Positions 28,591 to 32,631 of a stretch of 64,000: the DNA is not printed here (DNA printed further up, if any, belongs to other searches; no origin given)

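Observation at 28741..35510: Complete three-subunit class I (ATP-dependent) chelatase in an archaeon, with divergent operator-controlled promoters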

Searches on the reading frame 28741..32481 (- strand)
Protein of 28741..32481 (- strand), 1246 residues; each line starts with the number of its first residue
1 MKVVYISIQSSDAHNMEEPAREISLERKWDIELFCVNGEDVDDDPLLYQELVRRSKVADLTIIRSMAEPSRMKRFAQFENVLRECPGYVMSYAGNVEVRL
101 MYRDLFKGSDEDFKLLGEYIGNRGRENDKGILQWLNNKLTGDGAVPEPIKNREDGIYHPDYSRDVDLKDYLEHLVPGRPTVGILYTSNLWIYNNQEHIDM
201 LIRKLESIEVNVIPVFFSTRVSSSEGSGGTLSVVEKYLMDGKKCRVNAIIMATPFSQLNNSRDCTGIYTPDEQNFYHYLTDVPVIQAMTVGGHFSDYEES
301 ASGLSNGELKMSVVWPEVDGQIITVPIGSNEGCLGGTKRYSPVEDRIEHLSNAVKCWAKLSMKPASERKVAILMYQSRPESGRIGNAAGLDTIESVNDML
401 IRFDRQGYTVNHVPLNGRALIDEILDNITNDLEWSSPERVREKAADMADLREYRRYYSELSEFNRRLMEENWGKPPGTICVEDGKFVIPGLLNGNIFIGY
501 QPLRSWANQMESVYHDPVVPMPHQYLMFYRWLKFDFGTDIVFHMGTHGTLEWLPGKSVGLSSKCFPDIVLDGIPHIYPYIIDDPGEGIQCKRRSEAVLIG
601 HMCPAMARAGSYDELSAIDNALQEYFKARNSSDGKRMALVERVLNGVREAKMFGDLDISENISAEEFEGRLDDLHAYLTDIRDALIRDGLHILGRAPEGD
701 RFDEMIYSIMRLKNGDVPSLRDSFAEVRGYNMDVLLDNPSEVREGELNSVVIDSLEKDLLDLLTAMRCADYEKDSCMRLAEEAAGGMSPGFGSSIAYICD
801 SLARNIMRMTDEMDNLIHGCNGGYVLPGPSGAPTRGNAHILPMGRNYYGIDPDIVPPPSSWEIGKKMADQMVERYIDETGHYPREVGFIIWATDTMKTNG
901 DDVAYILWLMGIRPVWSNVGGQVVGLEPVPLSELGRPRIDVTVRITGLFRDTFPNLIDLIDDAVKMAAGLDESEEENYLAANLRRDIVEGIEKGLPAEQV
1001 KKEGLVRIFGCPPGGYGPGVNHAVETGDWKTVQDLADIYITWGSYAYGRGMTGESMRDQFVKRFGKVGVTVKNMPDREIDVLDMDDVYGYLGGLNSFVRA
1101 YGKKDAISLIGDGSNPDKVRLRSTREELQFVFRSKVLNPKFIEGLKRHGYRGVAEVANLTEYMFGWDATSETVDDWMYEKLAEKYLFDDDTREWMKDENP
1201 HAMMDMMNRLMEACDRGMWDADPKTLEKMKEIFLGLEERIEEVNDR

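Call 3: search_protein_families(library=pfam, proteins=[window:28741-32481:-])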
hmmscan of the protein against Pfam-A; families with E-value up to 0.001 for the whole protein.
window:28741-32481:- (1246 aa): 1 family
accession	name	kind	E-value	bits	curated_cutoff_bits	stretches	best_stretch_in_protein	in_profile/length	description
PF02514.21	CobN-Mg_chel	-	0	1198.9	24.5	1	118-1225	2-1089/1090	CobN/Magnesium Chelatase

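Call 4: search_protein_families(library=ncbifam, proteins=[window:28741-32481:-])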
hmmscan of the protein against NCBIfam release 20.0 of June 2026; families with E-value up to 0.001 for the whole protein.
window:28741-32481:- (1246 aa): 9 families
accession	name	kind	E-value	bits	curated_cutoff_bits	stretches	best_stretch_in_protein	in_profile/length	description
TIGR02257.1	cobalto_cobN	equivalog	3.3e-275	916.2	822.05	1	94-1234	117-1222/1226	cobaltochelatase subunit CobN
NF004646.0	PRK05989.2-4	equivalog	2.1e-269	896.7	1468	1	27-1243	20-1243/1277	cobaltochelatase subunit CobN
TIGR02025.1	BchH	equivalog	2.5e-221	737.6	829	1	126-1242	176-1270/1271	magnesium chelatase subunit H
NF004643.0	PRK05989.2-1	equivalog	1.5e-201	672.2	1926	1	124-1243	102-1160/1184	cobaltochelatase subunit CobN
NF008973.0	PRK12321.1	equivalog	2.6e-201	671.3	1235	1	112-1222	134-1090/1105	cobaltochelatase subunit CobN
NF009140.0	PRK12493.1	equivalog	4.7e-201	670.7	1300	1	141-1244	211-1310/1313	magnesium chelatase subunit H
NF004645.0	PRK05989.2-3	equivalog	3.3e-181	604.7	1619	2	802-1233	984-1430/1597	cobaltochelatase subunit CobN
NF009942.0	PRK13405.1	equivalog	5.5e-166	554.3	1166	2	805-1244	813-1242/1245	magnesium chelatase subunit H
NF004644.0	PRK05989.2-2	equivalog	2.7e-163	545.6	1248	1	116-1240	122-1192/1289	cobaltochelatase subunit CobN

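Call 12: find_encoding_contigs(protein=window:28741-32481:-, flank=10000, max_places=6)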
Protein window:28741-32481:- (1246 aa): 7 contigs read that carry it; 1 place shown.
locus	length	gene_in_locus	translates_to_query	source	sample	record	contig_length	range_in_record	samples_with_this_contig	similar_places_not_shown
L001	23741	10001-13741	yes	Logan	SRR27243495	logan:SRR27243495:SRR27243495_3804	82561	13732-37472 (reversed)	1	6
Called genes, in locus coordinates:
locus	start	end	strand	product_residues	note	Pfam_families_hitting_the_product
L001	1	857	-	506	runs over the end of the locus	PF08903:DUF1846, PF20921:DUF1846_C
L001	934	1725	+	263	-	PF00795:CN_hydrolase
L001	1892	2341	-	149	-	PF02082:Rrf2, PF03444:WHD_HrcA (weak)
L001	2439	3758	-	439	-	PF01053:Cys_Met_Meta_PP, PF00155:Aminotran_1_2, PF01041:DegT_DnrJ_EryC1, PF02347:GDC-P (weak)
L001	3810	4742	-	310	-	PF00291:PALP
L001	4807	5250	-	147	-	PF01592:NifU_N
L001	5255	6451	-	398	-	PF00266:Aminotran_5, PF01212:Beta_elim_lyase, PF01041:DegT_DnrJ_EryC1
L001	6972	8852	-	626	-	PF00493:MCM (weak), PF01078:Mg_chelatase (faint), PF07728:AAA_5, PF17863:AAA_lid_2, PF26791:AAPxQ, PF00092:VWA (weak), PF13519:VWA_2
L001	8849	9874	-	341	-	PF01078:Mg_chelatase (weak), PF07728:AAA_5 (weak), PF17863:AAA_lid_2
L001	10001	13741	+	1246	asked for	PF02514:CobN-Mg_chel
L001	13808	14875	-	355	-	PF01032:FecCD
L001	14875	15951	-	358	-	PF01032:FecCD, PF00950:ABC-3 (weak)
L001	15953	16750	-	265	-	PF02463:SMC_N (faint), PF13476:AAA_23 (weak), PF00005:ABC_tran, PF13304:AAA_21 (faint)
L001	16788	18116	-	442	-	-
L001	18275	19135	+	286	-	PF00005:ABC_tran, PF13304:AAA_21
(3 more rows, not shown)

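Call 13: find_homologous_proteins(query=window:28741-32481:-, max_evalue=1e-30)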
Query window:28741-32481:- (1246 aa): 343 proteins with E <= 1e-30 among 8000 candidates; the best 120 are listed.
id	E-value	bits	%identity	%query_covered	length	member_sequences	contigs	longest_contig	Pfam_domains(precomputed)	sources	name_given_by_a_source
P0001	0.0e+0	2645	90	100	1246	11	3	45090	PF02514.22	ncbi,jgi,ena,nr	ncbi:MAG: cobaltochelatase subunit CobN [Gammaproteobacteria bacterium]|nr:cobaltochelatase subunit 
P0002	0.0e+0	2623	89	100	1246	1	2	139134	PF02514.22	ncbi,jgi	jgi:cobaltochelatase CobN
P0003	0.0e+0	2477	83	100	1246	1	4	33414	PF02514.22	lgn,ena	-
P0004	0.0e+0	2416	81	100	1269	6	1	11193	PF02514.22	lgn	-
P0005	0.0e+0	2211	72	100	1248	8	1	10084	PF02514.22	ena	-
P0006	0.0e+0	2208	72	100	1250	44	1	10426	PF02514.22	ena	-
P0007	0.0e+0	2183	73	100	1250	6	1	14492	PF02514.22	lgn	-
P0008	0.0e+0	2159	71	100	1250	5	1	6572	PF02514.22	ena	-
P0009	0.0e+0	2129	70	100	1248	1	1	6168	PF02514.22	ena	-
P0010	0.0e+0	2125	70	100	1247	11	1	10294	PF02514.22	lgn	-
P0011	0.0e+0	2121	70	100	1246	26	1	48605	PF02514.22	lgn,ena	-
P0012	0.0e+0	2113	69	100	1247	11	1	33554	PF02514.22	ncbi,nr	ncbi:MAG: cobaltochelatase subunit CobN [Candidatus Methanomethylophilaceae archaeon]|nr:cobaltochel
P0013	0.0e+0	2100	69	100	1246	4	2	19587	PF02514.22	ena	-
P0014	0.0e+0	2090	69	100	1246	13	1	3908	PF02514.22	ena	-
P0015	0.0e+0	2085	68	100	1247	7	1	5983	PF02514.22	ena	-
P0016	0.0e+0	2063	68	100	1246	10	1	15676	PF02514.22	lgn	-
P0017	0.0e+0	2060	69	100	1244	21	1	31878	PF02514.22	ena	-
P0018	0.0e+0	2057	68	100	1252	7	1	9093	PF02514.22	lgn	-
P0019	0.0e+0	2052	68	100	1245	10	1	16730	PF02514.22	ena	-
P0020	0.0e+0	2038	67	100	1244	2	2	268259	PF02514.22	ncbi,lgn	-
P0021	0.0e+0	2037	67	100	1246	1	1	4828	PF02514.22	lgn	-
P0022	0.0e+0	2028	67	100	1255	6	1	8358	PF02514.22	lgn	-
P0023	0.0e+0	2026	67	100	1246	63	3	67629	PF02514.22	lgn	-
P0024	0.0e+0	2015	66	100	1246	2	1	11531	PF02514.22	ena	-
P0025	0.0e+0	2003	66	100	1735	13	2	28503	PF01032.24,PF02514.22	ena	-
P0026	0.0e+0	2002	66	100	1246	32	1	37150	PF02514.22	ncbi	-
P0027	0.0e+0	1998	66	100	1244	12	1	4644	PF02514.22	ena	-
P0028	0.0e+0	1997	66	100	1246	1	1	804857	PF02514.22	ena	-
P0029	0.0e+0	1997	66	100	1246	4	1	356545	PF02514.22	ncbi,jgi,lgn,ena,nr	ncbi:MAG: cobaltochelatase subunit CobN [Thermoplasmata archaeon]|nr:cobaltochelatase subunit CobN [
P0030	0.0e+0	1992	66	100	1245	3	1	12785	PF02514.22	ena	-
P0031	0.0e+0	1986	64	100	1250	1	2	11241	PF02514.22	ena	-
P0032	0.0e+0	1986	67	100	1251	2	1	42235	PF02514.22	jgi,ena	jgi:cobaltochelatase CobN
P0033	0.0e+0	1984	66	100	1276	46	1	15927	PF02514.22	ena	-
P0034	0.0e+0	1981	66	100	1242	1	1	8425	PF02514.22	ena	-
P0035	0.0e+0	1979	66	100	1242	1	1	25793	PF02514.22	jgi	-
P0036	0.0e+0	1979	65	100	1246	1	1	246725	PF02514.22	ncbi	-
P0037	0.0e+0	1979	66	100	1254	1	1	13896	PF02514.22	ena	-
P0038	0.0e+0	1977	65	100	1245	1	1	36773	PF02514.22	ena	-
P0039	0.0e+0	1976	66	100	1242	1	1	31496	PF02514.22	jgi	-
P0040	0.0e+0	1976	65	100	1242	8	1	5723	PF02514.22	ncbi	-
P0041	0.0e+0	1975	66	100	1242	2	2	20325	PF02514.22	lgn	-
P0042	0.0e+0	1975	64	100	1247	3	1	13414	PF02514.22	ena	-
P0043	0.0e+0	1974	65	100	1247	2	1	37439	PF02514.22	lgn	-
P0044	0.0e+0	1974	66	100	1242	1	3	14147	PF02514.22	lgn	-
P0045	0.0e+0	1974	66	100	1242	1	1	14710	PF02514.22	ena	-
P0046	0.0e+0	1973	65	99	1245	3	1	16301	PF02514.22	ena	-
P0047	0.0e+0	1972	66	100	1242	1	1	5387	PF02514.22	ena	-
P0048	0.0e+0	1970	64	100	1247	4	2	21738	PF02514.22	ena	-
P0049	0.0e+0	1969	65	100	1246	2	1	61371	PF02514.22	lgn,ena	-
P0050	0.0e+0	1969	65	99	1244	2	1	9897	PF02514.22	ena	-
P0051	0.0e+0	1968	65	100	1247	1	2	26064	PF02514.22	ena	-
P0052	0.0e+0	1968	65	100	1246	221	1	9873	PF02514.22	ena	-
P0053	0.0e+0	1966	64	100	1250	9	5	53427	PF02514.22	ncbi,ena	-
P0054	0.0e+0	1966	65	100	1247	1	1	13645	PF02514.22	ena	-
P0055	0.0e+0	1964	64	100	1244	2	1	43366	PF02514.22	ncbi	-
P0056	0.0e+0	1964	65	100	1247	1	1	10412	PF02514.22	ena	-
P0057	0.0e+0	1964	65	100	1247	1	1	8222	PF02514.22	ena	-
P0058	0.0e+0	1962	64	100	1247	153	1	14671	PF02514.22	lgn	-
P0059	0.0e+0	1961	65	100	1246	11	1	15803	PF02514.22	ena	-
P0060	0.0e+0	1958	65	100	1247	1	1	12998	PF02514.22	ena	-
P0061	0.0e+0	1955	65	100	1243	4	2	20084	PF02514.22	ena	-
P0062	0.0e+0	1948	65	100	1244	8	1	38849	PF02514.22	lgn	-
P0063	0.0e+0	1946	65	100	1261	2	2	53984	PF02514.22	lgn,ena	-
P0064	0.0e+0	1945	65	100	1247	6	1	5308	PF02514.22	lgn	-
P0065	0.0e+0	1927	63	100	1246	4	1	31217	PF02514.22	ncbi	-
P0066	0.0e+0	1926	65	100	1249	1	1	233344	PF02514.22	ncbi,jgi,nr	ncbi:MAG: cobaltochelatase subunit CobN [Candidatus Methanoplasma sp.]|jgi:cobaltochelatase CobN|nr:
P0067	0.0e+0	1919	64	100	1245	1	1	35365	PF02514.22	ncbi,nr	ncbi:MAG: cobaltochelatase subunit CobN [Thermoplasmata archaeon]|nr:cobaltochelatase subunit CobN [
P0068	0.0e+0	1918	64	100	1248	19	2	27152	PF02514.22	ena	-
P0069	0.0e+0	1915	63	100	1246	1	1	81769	PF02514.22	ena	-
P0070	0.0e+0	1913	63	100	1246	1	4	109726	PF02514.22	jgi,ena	-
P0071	0.0e+0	1913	63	100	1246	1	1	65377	PF02514.22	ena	-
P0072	0.0e+0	1909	63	100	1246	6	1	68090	PF02514.22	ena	-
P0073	0.0e+0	1909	63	100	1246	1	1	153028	PF02514.22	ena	-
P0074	0.0e+0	1907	63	100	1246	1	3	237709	PF02514.22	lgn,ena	-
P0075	0.0e+0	1906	63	100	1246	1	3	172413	PF02514.22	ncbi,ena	-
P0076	0.0e+0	1905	63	100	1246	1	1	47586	PF02514.22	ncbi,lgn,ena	-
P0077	0.0e+0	1905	63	100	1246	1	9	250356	PF02514.22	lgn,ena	-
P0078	0.0e+0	1905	63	100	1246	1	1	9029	PF02514.22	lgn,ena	-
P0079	0.0e+0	1902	63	100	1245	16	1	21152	PF02514.22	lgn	-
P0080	0.0e+0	1902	63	100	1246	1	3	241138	PF02514.22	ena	-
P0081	0.0e+0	1900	63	100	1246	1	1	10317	PF02514.22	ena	-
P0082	0.0e+0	1900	63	100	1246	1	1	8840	PF02514.22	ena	-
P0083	0.0e+0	1880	63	100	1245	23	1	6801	PF02514.22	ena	-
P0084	0.0e+0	1860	61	100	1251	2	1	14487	PF02514.22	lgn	-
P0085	0.0e+0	1852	62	100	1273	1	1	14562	PF02514.22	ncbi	-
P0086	0.0e+0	1849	62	100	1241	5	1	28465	PF02514.22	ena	-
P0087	0.0e+0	1848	71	85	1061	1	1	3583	PF02514.22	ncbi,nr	ncbi:MAG: cobaltochelatase subunit CobN, partial [Candidatus Methanomethylophilaceae archaeon]|nr:co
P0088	0.0e+0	1845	62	100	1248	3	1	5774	PF02514.22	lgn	-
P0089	0.0e+0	1838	61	100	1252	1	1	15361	PF02514.22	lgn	-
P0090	0.0e+0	1834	64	95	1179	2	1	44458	PF02514.22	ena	-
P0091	0.0e+0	1822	61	100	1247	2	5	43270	PF02514.22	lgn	-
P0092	0.0e+0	1803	61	100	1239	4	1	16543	PF02514.22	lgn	-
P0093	0.0e+0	1799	59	100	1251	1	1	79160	PF02514.22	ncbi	-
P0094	0.0e+0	1786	59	100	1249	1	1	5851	PF02514.22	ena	-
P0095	0.0e+0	1784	60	100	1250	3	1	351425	PF02514.22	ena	-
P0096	0.0e+0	1775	58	100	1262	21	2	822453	PF02514.22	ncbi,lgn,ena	-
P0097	0.0e+0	1768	59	100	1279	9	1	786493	PF02514.22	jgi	-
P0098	0.0e+0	1765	58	100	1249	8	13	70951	PF02514.22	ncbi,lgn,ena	-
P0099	0.0e+0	1745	59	100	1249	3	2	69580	PF02514.22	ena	-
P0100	0.0e+0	1744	59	100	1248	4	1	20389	PF02514.22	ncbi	-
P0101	0.0e+0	1741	63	92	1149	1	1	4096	PF02514.22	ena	-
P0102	0.0e+0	1740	58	100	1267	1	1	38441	PF02514.22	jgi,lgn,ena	-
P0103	0.0e+0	1738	57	100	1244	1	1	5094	PF02514.22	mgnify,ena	mgnify:CR=1 FL=1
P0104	0.0e+0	1734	58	100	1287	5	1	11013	PF02514.22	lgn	-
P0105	0.0e+0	1730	58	100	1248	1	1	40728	PF02514.22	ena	-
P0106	0.0e+0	1721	58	100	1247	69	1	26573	PF02514.22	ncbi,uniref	ncbi:cobaltochelatase subunit CobN [Candidatus Methanomassiliicoccus intestinalis]|uniref:cobaltoche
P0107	0.0e+0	1716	58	100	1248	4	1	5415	PF02514.22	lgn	-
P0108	0.0e+0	1714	58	100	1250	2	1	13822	PF02514.22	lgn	-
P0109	0.0e+0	1707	57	100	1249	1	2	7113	PF02514.22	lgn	-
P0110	0.0e+0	1685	58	100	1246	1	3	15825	PF02514.22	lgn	-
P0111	0.0e+0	1684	67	83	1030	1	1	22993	PF02514.22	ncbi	-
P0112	0.0e+0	1682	67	83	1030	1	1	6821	PF02514.22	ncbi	-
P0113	0.0e+0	1659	56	100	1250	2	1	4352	PF02514.22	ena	-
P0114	0.0e+0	1626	56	98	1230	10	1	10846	PF02514.22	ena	-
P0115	0.0e+0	1625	56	100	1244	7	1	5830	PF02514.22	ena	-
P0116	0.0e+0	1623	56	100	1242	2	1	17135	PF02514.22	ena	-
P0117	0.0e+0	1619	55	100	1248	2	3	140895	PF02514.22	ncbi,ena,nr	ncbi:MAG: cobaltochelatase subunit CobN [Thermoplasmatales archaeon]|nr:cobaltochelatase subunit Cob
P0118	0.0e+0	1618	54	100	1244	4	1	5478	PF02514.22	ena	-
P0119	0.0e+0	1617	55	100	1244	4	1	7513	PF02514.22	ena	-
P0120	0.0e+0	1616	55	99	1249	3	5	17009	PF02514.22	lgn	-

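Call 26: search_solved_structures(query=window:28741-32481:-, max_evalue=0.001, show_alignments=0)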
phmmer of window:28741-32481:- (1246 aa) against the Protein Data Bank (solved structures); distinct sequences matched with E-value up to 0.001: 10.
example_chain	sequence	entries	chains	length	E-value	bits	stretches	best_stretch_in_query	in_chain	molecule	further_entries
7c6o_A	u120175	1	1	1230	3.1e-201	674.3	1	270-1240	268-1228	Cobalamin biosynthesis protein CobN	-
9uk9_A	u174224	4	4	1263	9.3e-177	593.2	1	153-1221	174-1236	Cobaltochelatase subunit CobN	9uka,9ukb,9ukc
4zhj_A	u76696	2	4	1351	1.4e-137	463.4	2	811-1243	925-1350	Mg-chelatase subunit ChlH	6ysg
6yt0_B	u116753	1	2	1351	3.6e-137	462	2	811-1243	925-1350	Mg-chelatase subunit ChlH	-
6ytj_AAA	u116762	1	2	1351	4.5e-137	461.7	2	811-1243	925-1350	Mg-chelatase subunit ChlH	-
6ytn_AAA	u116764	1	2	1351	1.7e-136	459.8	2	811-1243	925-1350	Mg-chelatase subunit ChlH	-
9d26_A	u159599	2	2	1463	6.7e-105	355.1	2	810-1231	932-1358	HmuS heme dechelatase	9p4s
9fpc_A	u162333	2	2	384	8.9e-87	295.1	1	853-1221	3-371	Cobn protein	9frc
6ys9_A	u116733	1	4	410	4.3e-71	243.2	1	839-1243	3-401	Magnesium-protoporphyrin methyltransferase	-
5ewu_A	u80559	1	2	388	4.8e-67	229.7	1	855-1243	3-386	Magnesium-chelatase subunit ChlH, chloroplastic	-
